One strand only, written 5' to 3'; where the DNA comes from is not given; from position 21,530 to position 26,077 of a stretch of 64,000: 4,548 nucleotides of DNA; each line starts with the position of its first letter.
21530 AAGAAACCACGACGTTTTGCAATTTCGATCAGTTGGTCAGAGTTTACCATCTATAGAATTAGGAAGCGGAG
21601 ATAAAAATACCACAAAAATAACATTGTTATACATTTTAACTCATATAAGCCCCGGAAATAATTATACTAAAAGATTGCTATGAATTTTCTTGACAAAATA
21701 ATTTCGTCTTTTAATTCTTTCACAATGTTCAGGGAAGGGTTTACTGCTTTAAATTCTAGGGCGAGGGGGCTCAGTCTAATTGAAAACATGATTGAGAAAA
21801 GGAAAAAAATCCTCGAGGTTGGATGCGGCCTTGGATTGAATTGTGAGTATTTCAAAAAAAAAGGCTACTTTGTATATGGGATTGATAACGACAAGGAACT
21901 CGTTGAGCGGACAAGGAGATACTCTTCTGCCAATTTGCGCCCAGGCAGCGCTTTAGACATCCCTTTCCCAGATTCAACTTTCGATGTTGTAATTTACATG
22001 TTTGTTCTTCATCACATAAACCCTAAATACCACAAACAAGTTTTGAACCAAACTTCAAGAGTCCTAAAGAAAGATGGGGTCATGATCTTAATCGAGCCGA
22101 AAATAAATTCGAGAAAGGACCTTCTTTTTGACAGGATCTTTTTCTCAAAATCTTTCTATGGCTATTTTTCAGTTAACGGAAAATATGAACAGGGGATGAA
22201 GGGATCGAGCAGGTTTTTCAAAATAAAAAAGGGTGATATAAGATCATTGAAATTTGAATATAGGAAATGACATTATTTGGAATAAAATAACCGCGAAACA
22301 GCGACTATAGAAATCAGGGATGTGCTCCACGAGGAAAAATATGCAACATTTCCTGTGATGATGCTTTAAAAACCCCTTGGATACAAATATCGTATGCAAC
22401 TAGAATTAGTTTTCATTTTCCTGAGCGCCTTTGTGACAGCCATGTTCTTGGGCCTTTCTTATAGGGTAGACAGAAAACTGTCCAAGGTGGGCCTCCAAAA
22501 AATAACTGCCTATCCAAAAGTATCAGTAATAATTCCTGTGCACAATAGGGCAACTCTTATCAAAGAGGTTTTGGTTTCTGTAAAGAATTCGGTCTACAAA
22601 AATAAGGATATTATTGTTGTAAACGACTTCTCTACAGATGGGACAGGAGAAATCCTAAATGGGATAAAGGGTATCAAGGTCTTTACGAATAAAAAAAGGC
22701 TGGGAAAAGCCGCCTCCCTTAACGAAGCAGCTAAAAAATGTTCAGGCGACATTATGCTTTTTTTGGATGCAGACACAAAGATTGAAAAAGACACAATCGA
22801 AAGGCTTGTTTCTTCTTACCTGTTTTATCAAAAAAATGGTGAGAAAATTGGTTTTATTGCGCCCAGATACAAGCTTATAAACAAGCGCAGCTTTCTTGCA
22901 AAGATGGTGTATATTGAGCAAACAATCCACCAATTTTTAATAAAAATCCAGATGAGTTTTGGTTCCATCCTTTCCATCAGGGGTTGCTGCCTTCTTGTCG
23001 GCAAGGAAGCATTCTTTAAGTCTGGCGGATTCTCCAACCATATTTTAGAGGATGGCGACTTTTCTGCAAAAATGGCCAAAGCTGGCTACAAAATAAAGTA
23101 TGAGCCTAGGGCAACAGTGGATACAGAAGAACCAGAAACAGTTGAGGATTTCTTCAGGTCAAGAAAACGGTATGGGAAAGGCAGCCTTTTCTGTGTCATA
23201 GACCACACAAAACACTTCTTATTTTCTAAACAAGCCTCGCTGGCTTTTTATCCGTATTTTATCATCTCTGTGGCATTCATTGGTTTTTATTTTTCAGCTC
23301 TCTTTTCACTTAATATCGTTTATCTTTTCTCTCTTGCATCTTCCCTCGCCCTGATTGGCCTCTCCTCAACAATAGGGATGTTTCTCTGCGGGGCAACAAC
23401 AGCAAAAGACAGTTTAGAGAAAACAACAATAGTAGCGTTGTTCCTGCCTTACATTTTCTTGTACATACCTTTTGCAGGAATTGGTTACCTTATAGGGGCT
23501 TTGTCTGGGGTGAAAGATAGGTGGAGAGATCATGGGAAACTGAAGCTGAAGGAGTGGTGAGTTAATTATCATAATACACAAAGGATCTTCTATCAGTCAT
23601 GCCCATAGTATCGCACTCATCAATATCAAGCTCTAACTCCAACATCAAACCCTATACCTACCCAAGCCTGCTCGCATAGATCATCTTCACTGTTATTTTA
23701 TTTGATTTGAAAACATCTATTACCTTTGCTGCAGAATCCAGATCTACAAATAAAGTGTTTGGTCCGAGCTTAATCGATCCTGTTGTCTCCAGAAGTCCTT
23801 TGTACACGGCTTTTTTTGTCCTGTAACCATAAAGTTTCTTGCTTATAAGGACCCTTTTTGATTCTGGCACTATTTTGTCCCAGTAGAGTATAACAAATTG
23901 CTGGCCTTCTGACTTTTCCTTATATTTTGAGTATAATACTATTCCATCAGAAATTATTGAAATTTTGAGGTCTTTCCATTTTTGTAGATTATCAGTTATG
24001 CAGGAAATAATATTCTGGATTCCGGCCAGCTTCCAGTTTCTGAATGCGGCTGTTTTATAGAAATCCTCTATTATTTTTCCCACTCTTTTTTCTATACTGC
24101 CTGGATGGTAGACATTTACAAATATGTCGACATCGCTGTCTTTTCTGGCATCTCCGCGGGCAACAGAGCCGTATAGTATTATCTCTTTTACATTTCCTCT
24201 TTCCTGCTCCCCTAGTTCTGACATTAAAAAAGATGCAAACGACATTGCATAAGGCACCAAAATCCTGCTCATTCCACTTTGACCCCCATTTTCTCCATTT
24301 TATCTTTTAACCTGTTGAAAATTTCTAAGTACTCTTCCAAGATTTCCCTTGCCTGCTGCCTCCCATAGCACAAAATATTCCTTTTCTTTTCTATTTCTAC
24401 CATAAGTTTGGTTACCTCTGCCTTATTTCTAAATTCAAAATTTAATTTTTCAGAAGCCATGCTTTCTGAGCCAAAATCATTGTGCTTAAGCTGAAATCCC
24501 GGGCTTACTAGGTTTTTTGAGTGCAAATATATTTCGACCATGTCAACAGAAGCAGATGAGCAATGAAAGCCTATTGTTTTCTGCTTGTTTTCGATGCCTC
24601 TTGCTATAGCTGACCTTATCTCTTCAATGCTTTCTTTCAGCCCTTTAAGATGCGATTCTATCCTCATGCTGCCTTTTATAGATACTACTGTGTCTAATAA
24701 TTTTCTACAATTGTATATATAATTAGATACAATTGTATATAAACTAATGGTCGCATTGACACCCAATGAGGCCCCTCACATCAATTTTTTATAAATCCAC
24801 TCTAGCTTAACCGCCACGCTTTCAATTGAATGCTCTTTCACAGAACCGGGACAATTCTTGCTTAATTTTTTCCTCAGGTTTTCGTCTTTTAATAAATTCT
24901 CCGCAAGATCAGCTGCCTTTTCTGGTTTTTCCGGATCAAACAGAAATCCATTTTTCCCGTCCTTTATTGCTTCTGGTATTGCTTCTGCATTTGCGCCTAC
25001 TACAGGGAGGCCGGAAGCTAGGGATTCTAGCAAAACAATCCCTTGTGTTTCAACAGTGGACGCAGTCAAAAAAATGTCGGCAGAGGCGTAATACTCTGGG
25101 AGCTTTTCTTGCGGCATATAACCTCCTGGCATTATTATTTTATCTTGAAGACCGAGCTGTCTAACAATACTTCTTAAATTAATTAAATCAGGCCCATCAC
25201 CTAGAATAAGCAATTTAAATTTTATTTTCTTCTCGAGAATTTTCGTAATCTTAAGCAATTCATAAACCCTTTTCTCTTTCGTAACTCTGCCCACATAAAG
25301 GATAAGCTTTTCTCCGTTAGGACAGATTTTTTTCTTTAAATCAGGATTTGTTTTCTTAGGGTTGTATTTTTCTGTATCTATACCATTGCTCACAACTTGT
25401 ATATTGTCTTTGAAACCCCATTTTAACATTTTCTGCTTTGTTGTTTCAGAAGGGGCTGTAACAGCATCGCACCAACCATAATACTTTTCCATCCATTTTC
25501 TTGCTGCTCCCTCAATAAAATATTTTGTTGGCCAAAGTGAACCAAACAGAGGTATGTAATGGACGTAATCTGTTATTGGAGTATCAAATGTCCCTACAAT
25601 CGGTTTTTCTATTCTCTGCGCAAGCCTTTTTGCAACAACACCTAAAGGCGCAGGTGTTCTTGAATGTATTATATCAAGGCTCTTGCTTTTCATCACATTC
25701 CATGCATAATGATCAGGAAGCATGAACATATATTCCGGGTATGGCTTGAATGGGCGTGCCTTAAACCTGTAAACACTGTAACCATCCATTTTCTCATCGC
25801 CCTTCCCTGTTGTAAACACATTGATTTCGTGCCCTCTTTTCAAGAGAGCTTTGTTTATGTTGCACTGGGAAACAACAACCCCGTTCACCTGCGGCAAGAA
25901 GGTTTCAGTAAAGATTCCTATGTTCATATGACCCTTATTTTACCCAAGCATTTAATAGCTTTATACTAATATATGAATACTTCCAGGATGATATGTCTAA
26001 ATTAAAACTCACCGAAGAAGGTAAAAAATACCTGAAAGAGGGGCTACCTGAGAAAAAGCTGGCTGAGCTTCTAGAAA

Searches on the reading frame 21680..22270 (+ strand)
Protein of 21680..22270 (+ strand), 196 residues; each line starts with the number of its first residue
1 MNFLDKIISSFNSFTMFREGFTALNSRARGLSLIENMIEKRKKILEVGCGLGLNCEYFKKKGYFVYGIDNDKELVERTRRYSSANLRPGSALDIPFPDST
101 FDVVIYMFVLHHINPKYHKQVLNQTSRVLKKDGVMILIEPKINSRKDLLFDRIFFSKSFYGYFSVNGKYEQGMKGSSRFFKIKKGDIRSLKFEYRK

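Call 28: search_protein_families(library=pfam, proteins=[window:21680-22270:+], max_evalue=0.001)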
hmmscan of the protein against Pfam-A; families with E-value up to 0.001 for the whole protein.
window:21680-22270:+ (196 aa): 9 families
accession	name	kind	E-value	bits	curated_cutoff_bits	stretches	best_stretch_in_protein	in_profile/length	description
PF08241.18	Methyltransf_11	-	7.1e-22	78.3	21.2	1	45-137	1-95/95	Methyltransferase domain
PF13649.12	Methyltransf_25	-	3.3e-19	69.8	27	1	44-133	1-97/97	Methyltransferase domain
PF13489.12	Methyltransf_23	-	1.1e-14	54.9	27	1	38-152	20-131/164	Methyltransferase domain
PF08242.18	Methyltransf_12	-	3.5e-13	50.6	30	1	45-134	1-97/98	Methyltransferase domain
PF13847.12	Methyltransf_31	-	4.4e-11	43.1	27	1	39-141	2-113/145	Methyltransferase domain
PF07021.18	MetW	-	3.9e-06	27.1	21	1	31-131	4-104/193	Methionine biosynthesis protein MetW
PF01209.24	Ubie_methyltran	-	0.0002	21.2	20.1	1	83-140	99-154/233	ubiE/COQ5 methyltransferase family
PF20922.3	Anamorsin_N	-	0.00025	21.2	27.1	1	95-143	46-93/163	Anamorsin, N-terminal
PF03848.20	TehB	-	0.00081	19.3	20.4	0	40-136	30-131/193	Tellurite resistance protein TehB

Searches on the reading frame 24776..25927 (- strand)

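Call 29: search_protein_families(library=pfam, proteins=[window:24776-25927:-], max_evalue=0.001)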
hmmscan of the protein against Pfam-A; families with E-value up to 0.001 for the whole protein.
window:24776-25927:- (383 aa): 6 families
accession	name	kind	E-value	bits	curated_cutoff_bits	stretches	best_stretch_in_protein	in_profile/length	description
PF00534.26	Glycos_transf_1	-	4.6e-41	140.6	26.4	1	199-358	8-168/172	Glycosyl transferases group 1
PF13692.12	Glyco_trans_1_4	-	1.4e-31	110.1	27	1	207-348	2-142/142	Glycosyl transferases group 1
PF13439.12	Glyco_transf_4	-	2.5e-27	96.4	28.5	1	14-187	1-170/170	Glycosyltransferase Family 4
PF13579.12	Glyco_trans_4_4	-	2.2e-10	41.5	29.7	1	16-182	2-158/158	Glycosyl transferase 4-like domain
PF13524.12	Glyco_trans_1_2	-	2.9e-05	24.5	25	1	265-369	29-136/144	Glycosyl transferase-like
PF13477.12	Glyco_trans_4_2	-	0.00027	21.5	23.4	1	11-111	5-103/139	Glycosyl transferase 4-like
